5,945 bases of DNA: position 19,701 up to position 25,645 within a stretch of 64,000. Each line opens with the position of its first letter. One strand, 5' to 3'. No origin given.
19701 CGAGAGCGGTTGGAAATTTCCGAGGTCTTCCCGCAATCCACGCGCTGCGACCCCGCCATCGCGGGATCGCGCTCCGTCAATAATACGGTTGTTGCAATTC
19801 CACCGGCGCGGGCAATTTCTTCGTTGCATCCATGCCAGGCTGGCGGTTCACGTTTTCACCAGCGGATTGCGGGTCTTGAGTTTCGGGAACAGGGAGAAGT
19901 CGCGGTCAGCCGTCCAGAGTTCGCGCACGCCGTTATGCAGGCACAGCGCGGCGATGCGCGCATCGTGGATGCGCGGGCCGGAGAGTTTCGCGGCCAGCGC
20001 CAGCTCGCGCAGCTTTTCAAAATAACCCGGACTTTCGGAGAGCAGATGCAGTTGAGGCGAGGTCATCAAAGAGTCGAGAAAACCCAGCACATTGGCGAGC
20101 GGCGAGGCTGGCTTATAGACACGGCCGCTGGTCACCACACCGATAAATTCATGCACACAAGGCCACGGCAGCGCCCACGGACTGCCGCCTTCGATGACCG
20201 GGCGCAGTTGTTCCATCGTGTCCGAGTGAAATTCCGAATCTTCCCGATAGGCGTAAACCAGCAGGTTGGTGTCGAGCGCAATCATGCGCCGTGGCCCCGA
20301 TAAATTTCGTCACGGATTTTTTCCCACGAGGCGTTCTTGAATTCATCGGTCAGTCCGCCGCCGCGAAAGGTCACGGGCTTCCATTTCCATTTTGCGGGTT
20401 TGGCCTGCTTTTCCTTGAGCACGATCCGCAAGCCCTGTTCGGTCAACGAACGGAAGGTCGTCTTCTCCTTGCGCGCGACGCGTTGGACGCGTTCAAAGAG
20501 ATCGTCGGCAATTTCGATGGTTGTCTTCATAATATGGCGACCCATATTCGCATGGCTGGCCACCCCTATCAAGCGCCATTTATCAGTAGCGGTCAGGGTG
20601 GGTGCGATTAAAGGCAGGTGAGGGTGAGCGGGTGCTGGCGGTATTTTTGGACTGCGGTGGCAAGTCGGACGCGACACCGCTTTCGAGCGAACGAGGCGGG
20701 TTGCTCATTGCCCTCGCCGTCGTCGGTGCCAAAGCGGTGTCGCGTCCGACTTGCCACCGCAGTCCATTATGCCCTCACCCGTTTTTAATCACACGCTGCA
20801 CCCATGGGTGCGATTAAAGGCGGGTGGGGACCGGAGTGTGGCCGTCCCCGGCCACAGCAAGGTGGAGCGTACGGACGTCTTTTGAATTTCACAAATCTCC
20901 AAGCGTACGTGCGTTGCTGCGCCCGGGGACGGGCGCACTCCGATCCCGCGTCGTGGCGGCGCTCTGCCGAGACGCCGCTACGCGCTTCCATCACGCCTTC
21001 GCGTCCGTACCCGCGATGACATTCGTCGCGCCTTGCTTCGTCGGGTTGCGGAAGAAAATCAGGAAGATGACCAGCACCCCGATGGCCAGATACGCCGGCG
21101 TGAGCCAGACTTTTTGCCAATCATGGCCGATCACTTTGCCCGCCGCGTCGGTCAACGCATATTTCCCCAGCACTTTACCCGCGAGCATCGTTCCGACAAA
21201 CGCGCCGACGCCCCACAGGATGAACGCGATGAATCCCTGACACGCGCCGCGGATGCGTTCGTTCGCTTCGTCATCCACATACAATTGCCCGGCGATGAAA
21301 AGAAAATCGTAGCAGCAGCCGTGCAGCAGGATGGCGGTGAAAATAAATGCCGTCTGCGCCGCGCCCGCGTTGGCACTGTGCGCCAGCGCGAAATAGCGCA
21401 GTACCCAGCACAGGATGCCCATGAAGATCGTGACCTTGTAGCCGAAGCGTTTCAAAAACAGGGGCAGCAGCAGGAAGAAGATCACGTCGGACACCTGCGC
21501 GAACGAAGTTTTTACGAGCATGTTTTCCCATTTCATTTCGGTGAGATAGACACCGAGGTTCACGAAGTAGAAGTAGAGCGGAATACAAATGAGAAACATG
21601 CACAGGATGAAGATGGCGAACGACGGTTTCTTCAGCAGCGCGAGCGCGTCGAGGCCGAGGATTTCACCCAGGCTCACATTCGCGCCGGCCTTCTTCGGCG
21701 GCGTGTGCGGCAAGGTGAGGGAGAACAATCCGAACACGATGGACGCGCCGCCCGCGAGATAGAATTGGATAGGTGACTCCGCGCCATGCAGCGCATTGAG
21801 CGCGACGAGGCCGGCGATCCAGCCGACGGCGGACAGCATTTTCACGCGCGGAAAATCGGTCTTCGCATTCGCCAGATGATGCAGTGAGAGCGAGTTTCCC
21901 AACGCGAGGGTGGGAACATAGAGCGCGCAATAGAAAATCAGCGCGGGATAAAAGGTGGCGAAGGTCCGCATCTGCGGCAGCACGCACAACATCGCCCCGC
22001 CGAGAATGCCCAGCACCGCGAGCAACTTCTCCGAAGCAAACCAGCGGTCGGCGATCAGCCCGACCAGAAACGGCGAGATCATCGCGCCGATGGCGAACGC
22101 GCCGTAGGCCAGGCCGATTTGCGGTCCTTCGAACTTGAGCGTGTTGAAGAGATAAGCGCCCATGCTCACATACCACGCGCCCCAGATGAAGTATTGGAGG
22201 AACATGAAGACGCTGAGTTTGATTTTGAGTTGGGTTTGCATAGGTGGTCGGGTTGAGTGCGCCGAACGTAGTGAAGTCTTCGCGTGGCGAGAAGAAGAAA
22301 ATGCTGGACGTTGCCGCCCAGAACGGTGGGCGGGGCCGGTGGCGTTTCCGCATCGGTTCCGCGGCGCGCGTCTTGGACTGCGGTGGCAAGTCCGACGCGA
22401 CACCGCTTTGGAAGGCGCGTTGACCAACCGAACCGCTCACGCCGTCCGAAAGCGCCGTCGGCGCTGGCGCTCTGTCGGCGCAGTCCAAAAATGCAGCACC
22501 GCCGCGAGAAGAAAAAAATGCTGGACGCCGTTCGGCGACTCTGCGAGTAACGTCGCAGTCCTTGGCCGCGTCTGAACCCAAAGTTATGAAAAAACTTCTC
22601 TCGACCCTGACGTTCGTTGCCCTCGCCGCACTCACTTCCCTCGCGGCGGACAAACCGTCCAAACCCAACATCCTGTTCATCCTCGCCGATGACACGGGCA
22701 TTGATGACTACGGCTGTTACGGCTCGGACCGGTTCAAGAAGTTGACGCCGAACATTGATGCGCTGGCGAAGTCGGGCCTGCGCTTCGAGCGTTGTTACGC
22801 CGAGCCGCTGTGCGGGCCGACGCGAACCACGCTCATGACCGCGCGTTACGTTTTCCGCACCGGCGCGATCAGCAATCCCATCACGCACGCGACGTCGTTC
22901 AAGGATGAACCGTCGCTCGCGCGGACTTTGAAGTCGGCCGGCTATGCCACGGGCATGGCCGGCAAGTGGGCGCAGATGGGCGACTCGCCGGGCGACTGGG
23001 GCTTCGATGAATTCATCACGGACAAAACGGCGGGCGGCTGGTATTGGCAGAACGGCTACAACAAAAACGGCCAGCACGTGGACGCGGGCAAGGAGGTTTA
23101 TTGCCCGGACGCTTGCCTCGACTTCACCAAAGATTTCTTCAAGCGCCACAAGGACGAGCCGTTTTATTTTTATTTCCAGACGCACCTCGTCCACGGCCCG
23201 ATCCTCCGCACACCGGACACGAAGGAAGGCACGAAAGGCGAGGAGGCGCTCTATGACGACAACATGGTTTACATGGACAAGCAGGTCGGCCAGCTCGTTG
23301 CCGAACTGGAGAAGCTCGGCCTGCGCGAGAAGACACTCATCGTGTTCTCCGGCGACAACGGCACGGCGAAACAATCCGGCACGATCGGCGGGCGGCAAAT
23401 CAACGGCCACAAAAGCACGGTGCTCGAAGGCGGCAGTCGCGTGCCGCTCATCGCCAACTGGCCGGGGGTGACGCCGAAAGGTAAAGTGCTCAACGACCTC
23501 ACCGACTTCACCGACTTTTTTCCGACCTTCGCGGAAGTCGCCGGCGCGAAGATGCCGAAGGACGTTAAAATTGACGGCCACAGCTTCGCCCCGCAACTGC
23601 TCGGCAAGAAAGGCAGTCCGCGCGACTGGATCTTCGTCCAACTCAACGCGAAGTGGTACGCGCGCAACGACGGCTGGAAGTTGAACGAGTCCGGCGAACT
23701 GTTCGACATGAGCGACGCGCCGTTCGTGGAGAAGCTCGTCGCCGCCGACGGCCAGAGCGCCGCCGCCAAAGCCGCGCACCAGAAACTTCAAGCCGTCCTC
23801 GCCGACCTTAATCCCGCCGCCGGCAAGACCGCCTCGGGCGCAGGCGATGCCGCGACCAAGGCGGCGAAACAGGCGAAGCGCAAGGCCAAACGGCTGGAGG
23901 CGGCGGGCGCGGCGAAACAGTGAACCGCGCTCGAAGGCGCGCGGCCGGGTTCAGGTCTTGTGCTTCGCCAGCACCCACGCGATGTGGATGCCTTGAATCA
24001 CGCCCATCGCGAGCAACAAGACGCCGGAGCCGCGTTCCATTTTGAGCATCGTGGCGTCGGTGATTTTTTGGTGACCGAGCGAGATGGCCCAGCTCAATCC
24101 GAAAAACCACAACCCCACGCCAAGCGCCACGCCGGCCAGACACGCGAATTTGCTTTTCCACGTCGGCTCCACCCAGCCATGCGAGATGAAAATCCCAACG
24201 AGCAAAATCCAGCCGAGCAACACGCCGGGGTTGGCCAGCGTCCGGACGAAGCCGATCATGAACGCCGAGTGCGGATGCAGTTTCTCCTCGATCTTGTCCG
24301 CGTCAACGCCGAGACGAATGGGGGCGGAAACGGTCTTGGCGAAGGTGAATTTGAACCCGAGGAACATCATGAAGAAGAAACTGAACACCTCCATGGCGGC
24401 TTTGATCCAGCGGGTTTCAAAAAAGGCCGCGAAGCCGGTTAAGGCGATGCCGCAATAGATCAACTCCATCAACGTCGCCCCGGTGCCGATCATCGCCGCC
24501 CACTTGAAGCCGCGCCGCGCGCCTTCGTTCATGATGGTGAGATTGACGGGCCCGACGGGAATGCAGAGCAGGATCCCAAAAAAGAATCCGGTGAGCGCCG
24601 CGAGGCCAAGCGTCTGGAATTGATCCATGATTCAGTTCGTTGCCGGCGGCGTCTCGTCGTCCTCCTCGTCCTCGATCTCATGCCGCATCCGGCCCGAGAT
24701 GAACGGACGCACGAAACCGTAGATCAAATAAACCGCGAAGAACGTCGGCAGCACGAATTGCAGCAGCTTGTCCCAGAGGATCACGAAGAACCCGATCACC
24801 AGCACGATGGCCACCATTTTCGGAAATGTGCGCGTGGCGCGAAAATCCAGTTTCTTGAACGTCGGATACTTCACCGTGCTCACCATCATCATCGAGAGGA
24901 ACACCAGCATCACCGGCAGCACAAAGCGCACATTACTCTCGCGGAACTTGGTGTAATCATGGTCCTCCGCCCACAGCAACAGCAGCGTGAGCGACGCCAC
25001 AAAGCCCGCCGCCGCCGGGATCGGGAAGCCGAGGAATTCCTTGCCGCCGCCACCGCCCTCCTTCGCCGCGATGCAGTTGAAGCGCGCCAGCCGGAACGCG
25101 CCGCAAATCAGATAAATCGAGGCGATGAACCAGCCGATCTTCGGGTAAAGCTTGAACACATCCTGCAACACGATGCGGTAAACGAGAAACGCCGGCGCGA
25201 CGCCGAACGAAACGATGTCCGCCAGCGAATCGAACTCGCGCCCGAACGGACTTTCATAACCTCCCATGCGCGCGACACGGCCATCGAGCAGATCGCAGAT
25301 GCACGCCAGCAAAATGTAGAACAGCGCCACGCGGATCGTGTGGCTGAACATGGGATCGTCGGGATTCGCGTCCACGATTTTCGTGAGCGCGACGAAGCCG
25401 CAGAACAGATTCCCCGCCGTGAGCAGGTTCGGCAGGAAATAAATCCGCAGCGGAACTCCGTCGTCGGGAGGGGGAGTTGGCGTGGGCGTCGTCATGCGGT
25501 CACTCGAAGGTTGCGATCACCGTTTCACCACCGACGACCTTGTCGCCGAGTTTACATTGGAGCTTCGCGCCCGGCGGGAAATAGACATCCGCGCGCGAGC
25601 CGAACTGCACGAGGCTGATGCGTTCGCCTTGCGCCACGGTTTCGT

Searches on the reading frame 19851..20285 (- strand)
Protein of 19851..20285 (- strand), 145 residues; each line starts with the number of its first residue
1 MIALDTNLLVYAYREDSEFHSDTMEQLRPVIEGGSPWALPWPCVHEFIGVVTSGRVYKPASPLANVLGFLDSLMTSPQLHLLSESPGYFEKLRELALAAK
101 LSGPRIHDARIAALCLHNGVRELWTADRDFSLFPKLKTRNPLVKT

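Call 50: search_protein_families(library=pfam, proteins=[window:19851-20285:-], max_evalue=0.001)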
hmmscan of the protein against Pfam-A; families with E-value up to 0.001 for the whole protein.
window:19851-20285:- (145 aa): 1 family
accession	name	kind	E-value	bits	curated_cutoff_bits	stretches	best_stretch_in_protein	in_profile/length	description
PF01850.27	PIN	-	1.6e-08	35.7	23.6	1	2-133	1-117/120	PIN domain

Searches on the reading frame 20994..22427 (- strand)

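Call 50: search_protein_families(library=pfam, proteins=[window:20994-22427:-], max_evalue=0.001)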
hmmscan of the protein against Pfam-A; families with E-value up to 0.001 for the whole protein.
window:20994-22427:- (478 aa): 4 families
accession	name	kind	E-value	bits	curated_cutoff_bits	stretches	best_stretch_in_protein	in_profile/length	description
PF03825.22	Nuc_H_symport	-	4.8e-104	349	25.9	1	66-463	2-399/400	Nucleoside H+ symporter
PF12832.13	MFS_1_like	-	1.3e-26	94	25.2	1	69-420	2-362/373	MFS_1 like family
PF07690.21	MFS_1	-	2.6e-15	56.6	33.4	2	72-413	2-347/347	Major Facilitator Superfamily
PF01306.25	LacY_symp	-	0.00013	21.3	24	1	70-403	11-355/413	LacY proton/sugar symporter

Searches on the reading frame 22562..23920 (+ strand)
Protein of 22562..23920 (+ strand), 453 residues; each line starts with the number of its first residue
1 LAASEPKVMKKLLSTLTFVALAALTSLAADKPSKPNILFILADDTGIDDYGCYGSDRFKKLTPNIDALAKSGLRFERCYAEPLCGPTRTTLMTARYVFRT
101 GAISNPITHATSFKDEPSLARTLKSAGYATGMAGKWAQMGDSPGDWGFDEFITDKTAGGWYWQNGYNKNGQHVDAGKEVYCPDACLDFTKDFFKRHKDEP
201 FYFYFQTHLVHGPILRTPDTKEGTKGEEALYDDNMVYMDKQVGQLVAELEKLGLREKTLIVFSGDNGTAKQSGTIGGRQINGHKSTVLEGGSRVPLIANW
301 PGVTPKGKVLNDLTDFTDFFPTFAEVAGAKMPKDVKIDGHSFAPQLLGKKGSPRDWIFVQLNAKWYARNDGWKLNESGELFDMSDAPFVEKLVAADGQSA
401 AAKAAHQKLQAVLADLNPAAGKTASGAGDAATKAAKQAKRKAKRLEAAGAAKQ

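Call 50: search_protein_families(library=pfam, proteins=[window:22562-23920:+], max_evalue=0.001)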
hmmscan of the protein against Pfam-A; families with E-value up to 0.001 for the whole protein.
window:22562-23920:+ (453 aa): 3 families
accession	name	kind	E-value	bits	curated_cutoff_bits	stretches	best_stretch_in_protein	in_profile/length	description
PF00884.28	Sulfatase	-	3.1e-49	168.3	25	1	35-329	1-301/301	Sulfatase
PF01663.27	Phosphodiest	-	5.7e-08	33.2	23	1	57-298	16-252/342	Type I phosphodiesterase / nucleotide pyrophosphatase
PF16347.10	SGSH_C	-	8.2e-08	33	29.3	1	285-355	9-78/154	N-sulphoglucosamine sulphohydrolase, C-terminal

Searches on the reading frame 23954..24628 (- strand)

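Call 23: search_protein_families(library=pfam, proteins=[window:23954-24628:-], max_evalue=0.01)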
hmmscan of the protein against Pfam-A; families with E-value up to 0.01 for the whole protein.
window:23954-24628:- (225 aa): 1 family
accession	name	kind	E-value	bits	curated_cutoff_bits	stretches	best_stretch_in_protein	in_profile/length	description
PF01810.24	LysE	-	1.2e-19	71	25.6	1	21-210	3-187/193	LysE type translocator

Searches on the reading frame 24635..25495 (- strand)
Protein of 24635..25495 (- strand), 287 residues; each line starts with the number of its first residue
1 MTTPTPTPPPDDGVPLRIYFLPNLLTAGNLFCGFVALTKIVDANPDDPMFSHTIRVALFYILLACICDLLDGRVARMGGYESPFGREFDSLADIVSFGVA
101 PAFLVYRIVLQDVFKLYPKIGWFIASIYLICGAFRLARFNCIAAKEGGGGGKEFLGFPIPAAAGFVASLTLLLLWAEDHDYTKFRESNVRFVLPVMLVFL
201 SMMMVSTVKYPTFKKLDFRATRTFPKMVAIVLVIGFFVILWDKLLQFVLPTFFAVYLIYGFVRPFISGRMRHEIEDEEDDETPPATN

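Call 23: search_protein_families(library=pfam, proteins=[window:24635-25495:-], max_evalue=0.01)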
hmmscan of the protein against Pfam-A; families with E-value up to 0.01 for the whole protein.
window:24635-25495:- (287 aa): 1 family
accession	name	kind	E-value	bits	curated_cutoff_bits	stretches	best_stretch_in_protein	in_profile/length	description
PF01066.26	CDP-OH_P_transf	-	9e-20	72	22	1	21-189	3-138/152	CDP-alcohol phosphatidyltransferase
